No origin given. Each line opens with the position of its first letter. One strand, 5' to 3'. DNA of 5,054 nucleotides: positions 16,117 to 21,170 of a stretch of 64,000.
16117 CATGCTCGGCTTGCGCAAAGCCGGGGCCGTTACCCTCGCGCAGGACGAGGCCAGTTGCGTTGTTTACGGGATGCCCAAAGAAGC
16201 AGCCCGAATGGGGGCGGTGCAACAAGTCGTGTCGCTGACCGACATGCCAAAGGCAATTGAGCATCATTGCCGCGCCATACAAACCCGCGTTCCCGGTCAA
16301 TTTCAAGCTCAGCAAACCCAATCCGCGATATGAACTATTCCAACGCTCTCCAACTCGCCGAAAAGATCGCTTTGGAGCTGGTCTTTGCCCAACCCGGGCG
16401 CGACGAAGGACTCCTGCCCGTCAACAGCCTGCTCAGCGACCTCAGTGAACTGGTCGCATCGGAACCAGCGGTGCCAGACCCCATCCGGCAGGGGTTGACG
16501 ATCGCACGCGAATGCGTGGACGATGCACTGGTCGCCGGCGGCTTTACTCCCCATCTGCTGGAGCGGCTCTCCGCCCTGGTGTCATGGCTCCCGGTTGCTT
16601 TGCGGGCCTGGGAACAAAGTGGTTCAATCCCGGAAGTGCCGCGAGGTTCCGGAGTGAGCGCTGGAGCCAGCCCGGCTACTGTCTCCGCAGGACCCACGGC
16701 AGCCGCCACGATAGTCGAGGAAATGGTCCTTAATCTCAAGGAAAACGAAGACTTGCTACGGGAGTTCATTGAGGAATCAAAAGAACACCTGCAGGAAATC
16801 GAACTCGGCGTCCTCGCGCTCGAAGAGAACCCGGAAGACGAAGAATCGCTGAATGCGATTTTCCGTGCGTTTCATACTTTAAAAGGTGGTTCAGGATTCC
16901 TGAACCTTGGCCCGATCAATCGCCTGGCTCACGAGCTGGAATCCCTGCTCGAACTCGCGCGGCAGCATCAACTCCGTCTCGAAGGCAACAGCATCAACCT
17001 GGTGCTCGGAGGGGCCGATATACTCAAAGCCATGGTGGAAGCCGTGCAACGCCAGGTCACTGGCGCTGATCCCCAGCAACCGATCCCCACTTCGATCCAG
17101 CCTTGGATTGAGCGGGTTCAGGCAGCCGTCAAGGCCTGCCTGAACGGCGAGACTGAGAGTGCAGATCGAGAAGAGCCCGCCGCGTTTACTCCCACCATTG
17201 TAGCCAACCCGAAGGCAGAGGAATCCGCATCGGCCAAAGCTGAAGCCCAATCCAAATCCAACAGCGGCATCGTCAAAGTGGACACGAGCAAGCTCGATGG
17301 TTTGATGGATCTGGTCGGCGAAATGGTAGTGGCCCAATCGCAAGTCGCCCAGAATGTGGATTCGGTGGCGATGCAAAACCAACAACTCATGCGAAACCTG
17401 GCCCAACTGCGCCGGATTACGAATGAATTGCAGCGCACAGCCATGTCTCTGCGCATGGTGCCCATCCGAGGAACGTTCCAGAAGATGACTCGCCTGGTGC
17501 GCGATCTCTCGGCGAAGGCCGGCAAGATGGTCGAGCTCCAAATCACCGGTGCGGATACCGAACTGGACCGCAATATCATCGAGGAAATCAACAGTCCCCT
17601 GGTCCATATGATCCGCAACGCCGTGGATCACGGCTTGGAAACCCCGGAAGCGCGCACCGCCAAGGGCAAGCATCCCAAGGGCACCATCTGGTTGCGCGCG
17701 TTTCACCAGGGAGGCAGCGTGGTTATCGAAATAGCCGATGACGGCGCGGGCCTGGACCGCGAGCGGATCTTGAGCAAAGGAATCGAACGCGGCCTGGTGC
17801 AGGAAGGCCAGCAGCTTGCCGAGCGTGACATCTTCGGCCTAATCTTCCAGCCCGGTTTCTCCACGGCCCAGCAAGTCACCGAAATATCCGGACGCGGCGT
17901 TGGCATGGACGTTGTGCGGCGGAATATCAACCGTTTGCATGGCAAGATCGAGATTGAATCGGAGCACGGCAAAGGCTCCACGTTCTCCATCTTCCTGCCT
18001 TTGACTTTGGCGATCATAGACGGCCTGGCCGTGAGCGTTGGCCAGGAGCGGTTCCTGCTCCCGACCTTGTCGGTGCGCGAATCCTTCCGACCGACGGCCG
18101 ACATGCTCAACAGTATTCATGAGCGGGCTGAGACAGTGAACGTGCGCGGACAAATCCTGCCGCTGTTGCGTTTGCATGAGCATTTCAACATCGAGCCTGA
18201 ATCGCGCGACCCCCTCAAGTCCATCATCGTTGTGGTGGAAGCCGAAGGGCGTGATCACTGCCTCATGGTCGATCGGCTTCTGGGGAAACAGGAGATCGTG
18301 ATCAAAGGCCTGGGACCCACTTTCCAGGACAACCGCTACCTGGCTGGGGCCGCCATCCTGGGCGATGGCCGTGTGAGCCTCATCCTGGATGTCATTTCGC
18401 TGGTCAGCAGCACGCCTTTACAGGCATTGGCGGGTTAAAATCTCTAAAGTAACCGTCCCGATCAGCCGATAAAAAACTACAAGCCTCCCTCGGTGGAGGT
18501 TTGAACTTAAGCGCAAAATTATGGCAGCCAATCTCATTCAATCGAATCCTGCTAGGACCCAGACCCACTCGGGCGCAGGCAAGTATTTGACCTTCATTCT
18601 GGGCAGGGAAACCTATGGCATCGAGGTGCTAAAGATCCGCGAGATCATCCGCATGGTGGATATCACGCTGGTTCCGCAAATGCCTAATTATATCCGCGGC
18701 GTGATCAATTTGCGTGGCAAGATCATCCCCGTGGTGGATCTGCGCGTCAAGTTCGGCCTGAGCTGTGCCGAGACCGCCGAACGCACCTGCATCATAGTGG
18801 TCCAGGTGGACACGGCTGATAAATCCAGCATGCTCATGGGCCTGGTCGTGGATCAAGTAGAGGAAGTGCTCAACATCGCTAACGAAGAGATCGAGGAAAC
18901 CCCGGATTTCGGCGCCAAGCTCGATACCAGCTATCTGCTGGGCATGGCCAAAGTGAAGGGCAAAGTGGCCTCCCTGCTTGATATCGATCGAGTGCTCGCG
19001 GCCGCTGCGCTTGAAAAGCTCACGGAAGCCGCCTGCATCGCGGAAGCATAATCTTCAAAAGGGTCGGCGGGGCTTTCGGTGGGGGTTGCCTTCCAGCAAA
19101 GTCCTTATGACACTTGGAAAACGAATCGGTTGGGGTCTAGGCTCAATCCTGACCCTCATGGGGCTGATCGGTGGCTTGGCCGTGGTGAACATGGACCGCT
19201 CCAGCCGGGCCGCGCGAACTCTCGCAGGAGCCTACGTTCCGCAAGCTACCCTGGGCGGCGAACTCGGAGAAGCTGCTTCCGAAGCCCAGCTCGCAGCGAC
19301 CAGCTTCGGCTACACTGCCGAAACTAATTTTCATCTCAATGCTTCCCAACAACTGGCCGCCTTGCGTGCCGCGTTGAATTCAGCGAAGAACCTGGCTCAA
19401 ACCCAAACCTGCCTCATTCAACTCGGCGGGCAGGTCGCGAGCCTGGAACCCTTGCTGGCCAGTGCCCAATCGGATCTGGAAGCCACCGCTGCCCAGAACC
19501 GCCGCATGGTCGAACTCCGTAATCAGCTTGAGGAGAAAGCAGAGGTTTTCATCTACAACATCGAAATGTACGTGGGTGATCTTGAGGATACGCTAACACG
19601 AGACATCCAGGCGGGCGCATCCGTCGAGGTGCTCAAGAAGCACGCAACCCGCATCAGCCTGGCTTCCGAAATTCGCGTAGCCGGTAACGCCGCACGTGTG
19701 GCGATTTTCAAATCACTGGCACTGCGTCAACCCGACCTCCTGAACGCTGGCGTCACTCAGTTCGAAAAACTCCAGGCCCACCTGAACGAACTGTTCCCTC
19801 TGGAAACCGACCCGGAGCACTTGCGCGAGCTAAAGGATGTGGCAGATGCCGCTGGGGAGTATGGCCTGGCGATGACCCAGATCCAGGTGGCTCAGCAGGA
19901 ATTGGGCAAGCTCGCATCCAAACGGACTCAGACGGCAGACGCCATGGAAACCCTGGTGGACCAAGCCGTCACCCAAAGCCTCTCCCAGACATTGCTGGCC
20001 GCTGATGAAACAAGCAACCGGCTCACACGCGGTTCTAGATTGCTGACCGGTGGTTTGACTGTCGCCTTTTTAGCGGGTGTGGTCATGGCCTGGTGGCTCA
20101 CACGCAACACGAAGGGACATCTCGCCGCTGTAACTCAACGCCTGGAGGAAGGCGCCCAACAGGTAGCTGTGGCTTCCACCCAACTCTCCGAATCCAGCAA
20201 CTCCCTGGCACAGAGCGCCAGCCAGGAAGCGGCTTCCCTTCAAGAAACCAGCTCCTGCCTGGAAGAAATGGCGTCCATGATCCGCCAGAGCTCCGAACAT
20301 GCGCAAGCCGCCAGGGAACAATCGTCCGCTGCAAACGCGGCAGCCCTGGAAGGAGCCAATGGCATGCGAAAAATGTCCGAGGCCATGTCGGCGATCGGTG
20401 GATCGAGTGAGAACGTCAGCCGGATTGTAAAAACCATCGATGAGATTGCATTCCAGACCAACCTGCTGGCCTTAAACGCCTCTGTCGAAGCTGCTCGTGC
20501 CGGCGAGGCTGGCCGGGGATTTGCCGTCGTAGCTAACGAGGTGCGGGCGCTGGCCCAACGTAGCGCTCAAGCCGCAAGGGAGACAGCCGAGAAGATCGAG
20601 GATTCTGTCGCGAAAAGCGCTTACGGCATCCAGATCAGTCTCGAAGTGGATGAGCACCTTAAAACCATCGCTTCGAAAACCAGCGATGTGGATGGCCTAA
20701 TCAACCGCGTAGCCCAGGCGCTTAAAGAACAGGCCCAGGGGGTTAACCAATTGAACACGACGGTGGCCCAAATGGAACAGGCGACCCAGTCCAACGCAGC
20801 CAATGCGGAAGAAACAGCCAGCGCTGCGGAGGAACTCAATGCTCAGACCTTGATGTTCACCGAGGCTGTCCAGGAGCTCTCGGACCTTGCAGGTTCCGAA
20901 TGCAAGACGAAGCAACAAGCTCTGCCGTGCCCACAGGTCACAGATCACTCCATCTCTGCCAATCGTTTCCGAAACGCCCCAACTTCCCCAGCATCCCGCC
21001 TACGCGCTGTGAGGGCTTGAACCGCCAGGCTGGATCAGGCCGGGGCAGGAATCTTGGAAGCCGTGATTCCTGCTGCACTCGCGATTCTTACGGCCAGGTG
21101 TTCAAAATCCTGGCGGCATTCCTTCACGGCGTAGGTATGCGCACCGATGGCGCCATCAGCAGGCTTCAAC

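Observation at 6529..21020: CheY-less chemosensory supercluster in two divergent operons, with a sigma54 activator, a STAS-fused receiver and HDOD genes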

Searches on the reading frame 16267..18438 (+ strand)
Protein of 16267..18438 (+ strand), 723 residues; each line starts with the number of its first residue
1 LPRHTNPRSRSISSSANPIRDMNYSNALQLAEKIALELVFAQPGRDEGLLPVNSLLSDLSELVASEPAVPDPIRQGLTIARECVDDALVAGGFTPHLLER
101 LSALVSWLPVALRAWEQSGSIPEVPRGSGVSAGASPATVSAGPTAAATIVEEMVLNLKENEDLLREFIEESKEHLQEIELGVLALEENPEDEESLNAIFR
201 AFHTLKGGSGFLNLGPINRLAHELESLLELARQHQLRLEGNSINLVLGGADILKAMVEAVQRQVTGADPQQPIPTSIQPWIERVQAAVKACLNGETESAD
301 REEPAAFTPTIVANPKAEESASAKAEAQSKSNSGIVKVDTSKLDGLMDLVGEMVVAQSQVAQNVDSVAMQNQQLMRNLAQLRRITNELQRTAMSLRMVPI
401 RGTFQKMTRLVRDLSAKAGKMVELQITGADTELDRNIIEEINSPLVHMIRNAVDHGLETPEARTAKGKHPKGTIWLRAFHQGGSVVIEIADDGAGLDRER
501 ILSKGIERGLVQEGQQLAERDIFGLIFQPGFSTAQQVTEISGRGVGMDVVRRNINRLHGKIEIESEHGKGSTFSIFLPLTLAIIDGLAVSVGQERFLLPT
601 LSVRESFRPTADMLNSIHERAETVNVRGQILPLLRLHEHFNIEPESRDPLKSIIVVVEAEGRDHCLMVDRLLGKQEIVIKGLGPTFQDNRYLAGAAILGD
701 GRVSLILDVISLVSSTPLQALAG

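Call 4: search_protein_families(library=pfam, proteins=[window:16267-18438:+], max_evalue=0.01)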
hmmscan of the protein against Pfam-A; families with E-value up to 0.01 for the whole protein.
window:16267-18438:+ (723 aa): 4 families
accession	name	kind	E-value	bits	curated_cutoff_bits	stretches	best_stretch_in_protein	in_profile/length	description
PF01584.24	CheW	-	8.5e-28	97.1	23.5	1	586-715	2-136/138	CheW-like domain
PF02518.31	HATPase_c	-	8.2e-19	68.5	26.4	1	444-580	5-110/111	Histidine kinase-, DNA gyrase B-, and HSP90-like ATPase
PF01627.28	Hpt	-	1.9e-16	60.5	24.6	1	162-262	1-83/84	Hpt domain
PF02895.20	H-kinase_dim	-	4e-15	56.4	23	1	335-394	3-67/68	Signal transducing histidine kinase, homodimeric domain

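Call 71: search_protein_families(library=ncbifam, proteins=[window:16330-18438:+], max_evalue=0.001)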
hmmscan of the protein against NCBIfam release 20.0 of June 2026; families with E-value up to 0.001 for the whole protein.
window:16330-18438:+ (702 aa): 31 families (the best 25 are shown)
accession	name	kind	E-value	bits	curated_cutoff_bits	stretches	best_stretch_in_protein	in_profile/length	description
NF007835.0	PRK10547.1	equivalog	9.1e-139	464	793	2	268-691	232-656/670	chemotaxis protein CheA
NF041336.1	CheA_Halo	equivalog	2.1e-123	413.3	950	2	289-690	268-665/666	chemotaxis protein CheA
TIGR02966.1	phoR_proteo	equivalog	1.3e-10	40.8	334.2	2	518-554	295-331/333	phosphate regulon sensor histidine kinase PhoR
NF008298.1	PRK11086.1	subfamily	3.8e-10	38.8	520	1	502-558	474-525/529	DcuS/MalK family sensor histidine kinase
NF038348.1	T2SS_HK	subfamily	2e-08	33.1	450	1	449-558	489-573/574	histidine kinase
NF008468.0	PRK11360.1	equivalog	1.1e-07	30.7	646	1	503-558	558-608/616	two-component system sensor histidine kinase AtoS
TIGR02916.1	PEP_his_kin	equivalog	1.2e-07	30.7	300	0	505-557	632-679/679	XrtA/PEP-CTERM system histidine kinase PrsK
NF046044.1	PnpS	equivalog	2.2e-07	30.2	400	1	519-557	352-390/390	two-component system histidine kinase PnpS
NF047874.1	MASE3_PAS_HK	subfamily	6e-07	28.6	560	1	519-560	586-627/655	MASE3 domain-containing sensor histidine kinase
TIGR02956.1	TMAO_torS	equivalog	1e-06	27.2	676.5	1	504-559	629-683/967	TMAO reductase system sensor histidine kinase/response regulator TorS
NF007688.0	PRK10364.1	equivalog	2.5e-06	26.5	479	1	492-559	391-452/460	two-component system sensor histidine kinase ZraS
NF008302.0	PRK11091.1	equivalog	3.2e-06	25.6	838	1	499-560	448-507/779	aerobic respiration two-component sensor histidine kinase ArcB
NF041210.1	his_kin_PieS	equivalog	3.4e-06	26.3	850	1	451-558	383-470/474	two component system sensor histidine kinase PieS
NF010411.0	PRK13837.1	equivalog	3.9e-06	25.2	647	1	504-559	626-676/828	two-component system VirA-like sensor kinase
NF041947.1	LuxQ_Vibrio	equivalog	5.1e-06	24.7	1200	1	504-561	641-699/843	quorum-sensing autoinducer 2 sensor kinase/phosphatase LuxQ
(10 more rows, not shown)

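Call 82: search_solved_structures(query=window:16330-18438:+, max_evalue=1e-10)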
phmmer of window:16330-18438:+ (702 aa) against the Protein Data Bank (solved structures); distinct sequences matched with E-value up to 1e-10: 17.
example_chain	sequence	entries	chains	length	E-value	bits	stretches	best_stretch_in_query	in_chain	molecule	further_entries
6s1k_A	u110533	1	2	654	5.9e-119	401.9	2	283-694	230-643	Chemotaxis protein CheA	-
8c5v_A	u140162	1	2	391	3.4e-103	349.9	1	312-691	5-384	Chemotaxis protein CheA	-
3ja6_C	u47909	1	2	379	2.6e-94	320.5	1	314-691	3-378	Chemotaxis protein CheA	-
1b3q_A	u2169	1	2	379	4e-94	319.9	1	314-691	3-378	PROTEIN (CHEMOTAXIS PROTEIN CHEA)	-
2ch4_A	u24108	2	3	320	8.4e-81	275.9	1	375-691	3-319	CHEMOTAXIS PROTEIN CHEA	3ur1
4jpb_A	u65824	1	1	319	1.2e-78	268.7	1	375-691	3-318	Chemotaxis protein CheA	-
4xiv_A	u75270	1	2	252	3.3e-72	247.5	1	312-559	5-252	Chemotaxis protein CheA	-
1i5d_A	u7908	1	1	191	8.5e-59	203.2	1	372-559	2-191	CHEMOTAXIS PROTEIN CHEA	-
6mi6_A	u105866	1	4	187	2.6e-57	198.3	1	374-558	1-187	Chemotaxis protein CheA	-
1i58_A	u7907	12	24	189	2.7e-57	198.2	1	375-559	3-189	CHEMOTAXIS PROTEIN CHEA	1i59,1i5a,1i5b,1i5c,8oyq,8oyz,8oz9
6ff6_A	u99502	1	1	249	1.4e-20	76.9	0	144-239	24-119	BRIC1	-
2ld6_A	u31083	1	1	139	7.1e-18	68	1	140-241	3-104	Chemotaxis protein CheA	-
1tqg_A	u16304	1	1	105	1.3e-17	67.1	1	142-239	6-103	Chemotaxis protein cheA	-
8c5v_C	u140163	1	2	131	2.3e-14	56.4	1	140-241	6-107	Chemotaxis protein CheA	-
1i5n_A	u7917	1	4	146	5.7e-13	51.8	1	140-241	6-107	CHEMOTAXIS PROTEIN CHEA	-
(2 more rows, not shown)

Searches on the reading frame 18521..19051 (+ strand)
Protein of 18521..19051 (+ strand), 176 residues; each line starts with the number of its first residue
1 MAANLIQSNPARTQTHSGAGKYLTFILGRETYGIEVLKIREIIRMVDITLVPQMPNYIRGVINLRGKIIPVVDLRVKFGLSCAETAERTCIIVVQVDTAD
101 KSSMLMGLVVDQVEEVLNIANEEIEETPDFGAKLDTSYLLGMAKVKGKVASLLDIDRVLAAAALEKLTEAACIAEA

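Call 4: search_protein_families(library=pfam, proteins=[window:18521-19051:+], max_evalue=0.01)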
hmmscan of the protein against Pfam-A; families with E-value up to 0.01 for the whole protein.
window:18521-19051:+ (176 aa): 1 family
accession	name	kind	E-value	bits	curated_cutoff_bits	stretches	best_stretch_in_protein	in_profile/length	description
PF01584.24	CheW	-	1.4e-38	132.1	23.5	1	21-161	1-136/138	CheW-like domain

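Call 83: search_solved_structures(query=window:18521-19051:+, max_evalue=0.00001)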
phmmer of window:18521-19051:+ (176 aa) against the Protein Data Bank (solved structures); distinct sequences matched with E-value up to 0.00001: 6.
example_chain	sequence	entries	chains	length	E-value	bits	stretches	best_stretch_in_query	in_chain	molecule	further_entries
2ho9_A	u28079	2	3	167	4.5e-27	98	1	15-171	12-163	Chemotaxis protein cheW | CheW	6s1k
8c5v_E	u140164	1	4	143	7.6e-26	94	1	21-161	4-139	Chemotaxis protein CheW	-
2qdl_A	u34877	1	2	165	3.7e-24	88.5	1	18-156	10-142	Chemotaxis signal transduction protein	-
1k0s_A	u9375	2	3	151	1.3e-13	54.3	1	22-161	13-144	CHEMOTAXIS PROTEIN CHEW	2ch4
3ja6_A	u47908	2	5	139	1.7e-13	53.9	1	22-160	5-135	Chemotaxis protein CheW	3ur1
4jpb_W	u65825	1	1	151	1.8e-13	53.8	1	22-160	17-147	Chemotaxis protein CheW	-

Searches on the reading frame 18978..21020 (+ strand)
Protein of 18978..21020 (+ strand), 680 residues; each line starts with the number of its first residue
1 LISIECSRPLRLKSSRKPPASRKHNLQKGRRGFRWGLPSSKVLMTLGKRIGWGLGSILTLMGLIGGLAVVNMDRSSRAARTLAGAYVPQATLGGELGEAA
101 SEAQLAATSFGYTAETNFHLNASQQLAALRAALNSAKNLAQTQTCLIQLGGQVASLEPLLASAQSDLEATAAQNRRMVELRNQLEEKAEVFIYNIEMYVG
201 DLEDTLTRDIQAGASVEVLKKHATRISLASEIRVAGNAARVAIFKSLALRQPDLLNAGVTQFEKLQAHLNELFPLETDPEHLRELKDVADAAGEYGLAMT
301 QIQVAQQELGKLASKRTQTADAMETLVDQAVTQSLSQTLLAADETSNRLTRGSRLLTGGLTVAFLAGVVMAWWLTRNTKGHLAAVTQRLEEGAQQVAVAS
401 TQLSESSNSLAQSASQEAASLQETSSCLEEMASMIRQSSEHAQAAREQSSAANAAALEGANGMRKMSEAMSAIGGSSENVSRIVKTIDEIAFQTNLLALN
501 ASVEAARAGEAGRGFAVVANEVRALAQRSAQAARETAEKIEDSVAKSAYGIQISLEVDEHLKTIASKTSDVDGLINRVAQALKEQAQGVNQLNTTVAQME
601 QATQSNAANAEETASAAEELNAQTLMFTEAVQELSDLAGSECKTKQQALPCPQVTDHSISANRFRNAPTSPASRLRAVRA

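Call 4: search_protein_families(library=pfam, proteins=[window:18978-21020:+], max_evalue=0.01)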
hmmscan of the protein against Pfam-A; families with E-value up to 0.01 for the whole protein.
window:18978-21020:+ (680 aa): 1 family
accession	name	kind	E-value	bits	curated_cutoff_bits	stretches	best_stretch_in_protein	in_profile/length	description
PF00015.26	MCPsignal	-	2.5e-41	141.8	34.6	1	448-602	3-171/172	Methyl-accepting chemotaxis protein (MCP) signalling domain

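Call 71: search_protein_families(library=ncbifam, proteins=[window:19107-21020:+], max_evalue=0.001)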
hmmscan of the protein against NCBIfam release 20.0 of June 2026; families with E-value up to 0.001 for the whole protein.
window:19107-21020:+ (637 aa): 8 families
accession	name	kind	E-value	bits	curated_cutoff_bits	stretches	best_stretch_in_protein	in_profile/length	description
NF041847.1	transduc_aer2_vibrio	equivalog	4.8e-56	190.4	1200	1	340-581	501-742/804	aerotaxis transducer Aer2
NF011615.0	PRK15041.1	equivalog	5.5e-49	167.3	947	1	335-589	259-513/554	methyl-accepting chemotaxis protein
NF047851.1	MCPCitTducer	equivalog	5.4e-48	164.4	900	1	347-590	270-513/553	methyl-accepting chemotaxis citrate transducer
NF007309.0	PRK09793.1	equivalog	1.2e-44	153.3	903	1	345-586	265-506/533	methyl-accepting chemotaxis protein IV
NF011622.0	PRK15048.1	equivalog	6.8e-43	147.6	900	1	342-615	264-535/553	methyl-accepting chemotaxis protein II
NF050802.1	AspChtxCcaA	equivalog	6.3e-21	74.4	1300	1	345-498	483-633/700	aspartate chemotaxis receptor CcaA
NF058645.1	MCPCtpMPsAe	equivalog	1.6e-19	70.1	900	1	339-599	283-536/558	methyl-accepting chemotaxis protein CtpM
TIGR02168.1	SMC_prok_B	equivalog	0.00055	17.8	567.35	1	333-604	696-963/1181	chromosome segregation protein SMC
